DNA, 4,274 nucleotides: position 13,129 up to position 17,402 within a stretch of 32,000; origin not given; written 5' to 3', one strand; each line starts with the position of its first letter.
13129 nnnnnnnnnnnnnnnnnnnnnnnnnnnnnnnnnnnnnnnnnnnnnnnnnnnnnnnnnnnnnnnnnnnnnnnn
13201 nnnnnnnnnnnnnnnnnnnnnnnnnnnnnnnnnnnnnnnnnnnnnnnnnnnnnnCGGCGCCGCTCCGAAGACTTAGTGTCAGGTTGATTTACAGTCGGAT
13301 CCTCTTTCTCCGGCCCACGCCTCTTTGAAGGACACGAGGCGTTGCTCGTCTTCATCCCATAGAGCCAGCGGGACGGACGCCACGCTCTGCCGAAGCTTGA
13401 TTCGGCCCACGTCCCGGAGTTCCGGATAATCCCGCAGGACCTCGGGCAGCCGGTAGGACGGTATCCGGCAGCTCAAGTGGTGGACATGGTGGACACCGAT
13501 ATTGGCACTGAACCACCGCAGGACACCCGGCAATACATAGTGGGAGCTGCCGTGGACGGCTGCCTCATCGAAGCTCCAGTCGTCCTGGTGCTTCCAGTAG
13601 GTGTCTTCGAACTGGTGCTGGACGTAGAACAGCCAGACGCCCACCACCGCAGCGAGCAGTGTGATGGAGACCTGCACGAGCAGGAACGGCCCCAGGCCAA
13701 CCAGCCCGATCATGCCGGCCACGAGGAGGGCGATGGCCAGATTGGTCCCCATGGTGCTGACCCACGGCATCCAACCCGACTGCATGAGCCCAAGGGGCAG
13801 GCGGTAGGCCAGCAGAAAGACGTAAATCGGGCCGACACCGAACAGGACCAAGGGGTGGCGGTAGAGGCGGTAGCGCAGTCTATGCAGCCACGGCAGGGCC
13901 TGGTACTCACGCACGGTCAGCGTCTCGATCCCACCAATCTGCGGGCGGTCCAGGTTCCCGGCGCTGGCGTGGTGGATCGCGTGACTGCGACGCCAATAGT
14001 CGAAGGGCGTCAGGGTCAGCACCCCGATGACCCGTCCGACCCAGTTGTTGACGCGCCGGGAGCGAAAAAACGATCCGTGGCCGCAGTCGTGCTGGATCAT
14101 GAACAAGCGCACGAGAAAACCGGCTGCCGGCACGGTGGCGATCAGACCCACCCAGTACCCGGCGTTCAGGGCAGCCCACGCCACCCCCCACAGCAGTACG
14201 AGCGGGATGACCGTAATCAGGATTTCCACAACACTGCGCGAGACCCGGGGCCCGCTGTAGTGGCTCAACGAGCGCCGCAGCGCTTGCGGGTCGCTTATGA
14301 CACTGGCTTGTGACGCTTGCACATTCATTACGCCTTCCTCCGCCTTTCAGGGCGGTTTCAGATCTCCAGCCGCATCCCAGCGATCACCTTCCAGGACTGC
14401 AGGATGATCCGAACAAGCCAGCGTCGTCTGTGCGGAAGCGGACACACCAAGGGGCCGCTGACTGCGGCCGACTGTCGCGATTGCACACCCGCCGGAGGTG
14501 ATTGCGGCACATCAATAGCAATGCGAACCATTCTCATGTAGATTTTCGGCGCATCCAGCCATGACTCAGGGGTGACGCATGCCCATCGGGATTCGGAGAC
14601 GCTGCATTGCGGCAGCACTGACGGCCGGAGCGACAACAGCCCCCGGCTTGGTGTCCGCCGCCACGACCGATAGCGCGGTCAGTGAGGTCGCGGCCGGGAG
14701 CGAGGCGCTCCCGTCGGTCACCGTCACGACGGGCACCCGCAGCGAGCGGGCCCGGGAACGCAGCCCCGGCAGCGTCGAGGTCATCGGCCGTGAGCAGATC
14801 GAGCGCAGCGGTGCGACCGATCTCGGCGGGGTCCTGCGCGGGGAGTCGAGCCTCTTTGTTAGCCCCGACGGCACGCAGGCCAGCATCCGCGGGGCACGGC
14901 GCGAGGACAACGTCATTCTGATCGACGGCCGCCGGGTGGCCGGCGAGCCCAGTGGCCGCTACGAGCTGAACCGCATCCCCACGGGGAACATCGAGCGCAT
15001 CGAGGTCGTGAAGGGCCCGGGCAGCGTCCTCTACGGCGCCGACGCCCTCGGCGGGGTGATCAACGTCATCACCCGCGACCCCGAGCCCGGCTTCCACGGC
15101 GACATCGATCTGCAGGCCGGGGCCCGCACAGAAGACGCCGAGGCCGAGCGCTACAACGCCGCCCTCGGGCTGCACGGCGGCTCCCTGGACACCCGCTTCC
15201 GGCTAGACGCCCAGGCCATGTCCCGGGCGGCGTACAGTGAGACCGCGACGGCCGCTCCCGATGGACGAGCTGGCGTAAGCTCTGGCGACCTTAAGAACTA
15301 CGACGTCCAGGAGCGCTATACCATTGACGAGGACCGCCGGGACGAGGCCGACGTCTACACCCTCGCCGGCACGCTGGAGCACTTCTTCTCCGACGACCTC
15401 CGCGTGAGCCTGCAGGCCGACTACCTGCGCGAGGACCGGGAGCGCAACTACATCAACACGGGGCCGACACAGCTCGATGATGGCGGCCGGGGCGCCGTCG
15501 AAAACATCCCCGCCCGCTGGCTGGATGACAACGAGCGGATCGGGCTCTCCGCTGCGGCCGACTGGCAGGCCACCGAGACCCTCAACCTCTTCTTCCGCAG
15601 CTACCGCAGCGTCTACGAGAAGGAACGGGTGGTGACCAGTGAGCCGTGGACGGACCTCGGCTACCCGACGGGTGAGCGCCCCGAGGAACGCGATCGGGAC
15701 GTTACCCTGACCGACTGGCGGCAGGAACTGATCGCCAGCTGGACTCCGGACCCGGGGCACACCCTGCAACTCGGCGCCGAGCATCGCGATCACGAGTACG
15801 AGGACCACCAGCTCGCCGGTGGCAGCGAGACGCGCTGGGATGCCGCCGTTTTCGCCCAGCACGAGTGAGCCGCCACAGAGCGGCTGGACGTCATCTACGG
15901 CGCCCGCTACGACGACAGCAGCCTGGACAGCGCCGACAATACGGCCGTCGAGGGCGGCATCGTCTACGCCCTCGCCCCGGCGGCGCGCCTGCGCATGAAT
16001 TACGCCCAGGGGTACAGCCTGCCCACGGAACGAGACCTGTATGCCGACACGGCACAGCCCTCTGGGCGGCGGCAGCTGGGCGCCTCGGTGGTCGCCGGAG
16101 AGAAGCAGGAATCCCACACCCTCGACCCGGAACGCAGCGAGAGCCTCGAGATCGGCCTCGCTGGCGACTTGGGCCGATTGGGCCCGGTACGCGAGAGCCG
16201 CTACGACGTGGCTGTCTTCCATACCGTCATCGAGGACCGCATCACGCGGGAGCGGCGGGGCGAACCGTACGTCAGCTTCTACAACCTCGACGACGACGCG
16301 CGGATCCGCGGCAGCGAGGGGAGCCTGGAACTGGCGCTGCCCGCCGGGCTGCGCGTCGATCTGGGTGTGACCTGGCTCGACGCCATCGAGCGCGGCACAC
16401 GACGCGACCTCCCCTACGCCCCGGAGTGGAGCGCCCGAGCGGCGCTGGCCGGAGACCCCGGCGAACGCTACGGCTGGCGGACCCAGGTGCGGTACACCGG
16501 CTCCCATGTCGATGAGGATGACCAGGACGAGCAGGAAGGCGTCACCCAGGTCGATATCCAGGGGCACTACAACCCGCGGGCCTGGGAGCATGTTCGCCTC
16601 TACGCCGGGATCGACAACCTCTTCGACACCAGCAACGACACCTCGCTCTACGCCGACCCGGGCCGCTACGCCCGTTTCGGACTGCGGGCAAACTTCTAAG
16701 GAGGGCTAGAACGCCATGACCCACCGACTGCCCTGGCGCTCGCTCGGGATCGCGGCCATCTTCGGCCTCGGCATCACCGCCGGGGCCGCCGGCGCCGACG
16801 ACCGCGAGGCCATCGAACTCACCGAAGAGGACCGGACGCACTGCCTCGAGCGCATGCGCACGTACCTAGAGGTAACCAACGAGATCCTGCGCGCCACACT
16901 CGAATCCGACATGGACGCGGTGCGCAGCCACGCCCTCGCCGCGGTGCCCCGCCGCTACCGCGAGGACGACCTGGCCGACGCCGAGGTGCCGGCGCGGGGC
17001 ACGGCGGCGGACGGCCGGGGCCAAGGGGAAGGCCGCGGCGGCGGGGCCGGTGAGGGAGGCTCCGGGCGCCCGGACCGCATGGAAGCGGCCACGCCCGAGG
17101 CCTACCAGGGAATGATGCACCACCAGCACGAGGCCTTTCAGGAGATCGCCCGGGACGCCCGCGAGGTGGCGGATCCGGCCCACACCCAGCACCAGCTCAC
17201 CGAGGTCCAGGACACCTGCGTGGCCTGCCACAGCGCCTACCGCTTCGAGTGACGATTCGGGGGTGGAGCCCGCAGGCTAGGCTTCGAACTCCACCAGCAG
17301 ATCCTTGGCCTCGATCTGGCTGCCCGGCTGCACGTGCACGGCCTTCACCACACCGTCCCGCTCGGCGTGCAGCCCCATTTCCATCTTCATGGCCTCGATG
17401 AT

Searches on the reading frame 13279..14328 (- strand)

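Call 22: search_protein_families(library=pfam, proteins=[window:13279-14328:-], max_evalue=0.01)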
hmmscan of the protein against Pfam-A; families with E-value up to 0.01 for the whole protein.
window:13279-14328:- (349 aa): 1 family
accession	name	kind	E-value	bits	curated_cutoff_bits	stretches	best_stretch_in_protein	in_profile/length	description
PF00487.30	FA_desaturase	-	2.8e-30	106.4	29.7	1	59-302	3-239/253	Fatty acid desaturase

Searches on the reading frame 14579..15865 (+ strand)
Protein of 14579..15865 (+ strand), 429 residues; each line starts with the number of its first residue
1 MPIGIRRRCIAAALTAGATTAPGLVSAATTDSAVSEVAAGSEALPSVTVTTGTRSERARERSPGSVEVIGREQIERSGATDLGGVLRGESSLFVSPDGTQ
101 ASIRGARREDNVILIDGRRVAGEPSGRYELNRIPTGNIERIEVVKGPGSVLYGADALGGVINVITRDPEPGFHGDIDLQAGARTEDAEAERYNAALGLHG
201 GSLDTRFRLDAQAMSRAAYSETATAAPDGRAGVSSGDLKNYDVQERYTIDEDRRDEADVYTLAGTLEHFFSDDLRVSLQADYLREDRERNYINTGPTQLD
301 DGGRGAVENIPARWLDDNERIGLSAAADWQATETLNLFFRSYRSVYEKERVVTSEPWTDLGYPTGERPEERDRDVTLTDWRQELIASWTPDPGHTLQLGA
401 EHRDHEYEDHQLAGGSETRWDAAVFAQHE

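Call 7: search_protein_families(library=pfam, proteins=[window:14579-15865:+], max_evalue=1)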
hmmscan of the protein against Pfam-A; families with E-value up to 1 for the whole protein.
window:14579-15865:+ (429 aa): 2 families
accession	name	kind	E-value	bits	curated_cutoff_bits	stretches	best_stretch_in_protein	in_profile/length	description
PF07715.20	Plug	-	6.5e-25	88.2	23.9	1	60-160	3-107/107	TonB-dependent Receptor Plug Domain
PF19313.5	DUF5916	-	0.033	13.4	22.6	1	230-398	367-522/572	Domain of unknown function (DUF5916)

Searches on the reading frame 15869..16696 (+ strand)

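Call 7: search_protein_families(library=pfam, proteins=[window:15869-16696:+], max_evalue=1)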
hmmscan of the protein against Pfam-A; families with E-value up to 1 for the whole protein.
window:15869-16696:+ (276 aa): 1 family
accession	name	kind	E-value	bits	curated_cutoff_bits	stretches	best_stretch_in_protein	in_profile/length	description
PF00593.30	TonB_dep_Rec_b-barrel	-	3.4e-36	126.5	27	1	3-251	182-436/436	TonB dependent receptor-like, beta-barrel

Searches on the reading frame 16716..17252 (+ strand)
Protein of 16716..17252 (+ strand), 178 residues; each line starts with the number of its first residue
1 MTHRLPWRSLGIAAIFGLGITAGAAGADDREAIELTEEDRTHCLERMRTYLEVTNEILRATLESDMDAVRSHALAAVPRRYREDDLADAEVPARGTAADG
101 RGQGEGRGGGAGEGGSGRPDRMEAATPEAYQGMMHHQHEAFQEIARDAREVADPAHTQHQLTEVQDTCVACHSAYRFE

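Call 7: search_protein_families(library=pfam, proteins=[window:16716-17252:+], max_evalue=1)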
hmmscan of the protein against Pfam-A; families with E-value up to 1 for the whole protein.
window:16716-17252:+ (178 aa): 1 family
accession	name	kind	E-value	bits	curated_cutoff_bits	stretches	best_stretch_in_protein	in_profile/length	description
PF01322.25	Cytochrom_C_2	-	6e-05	24.4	26.5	1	127-176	73-121/121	Cytochrome C'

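Call 44: search_protein_families(library=ncbifam, proteins=[window:16716-17252:+], max_evalue=0.001)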
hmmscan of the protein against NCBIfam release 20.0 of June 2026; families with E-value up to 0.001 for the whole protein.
window:16716-17252:+ (178 aa): 0 families
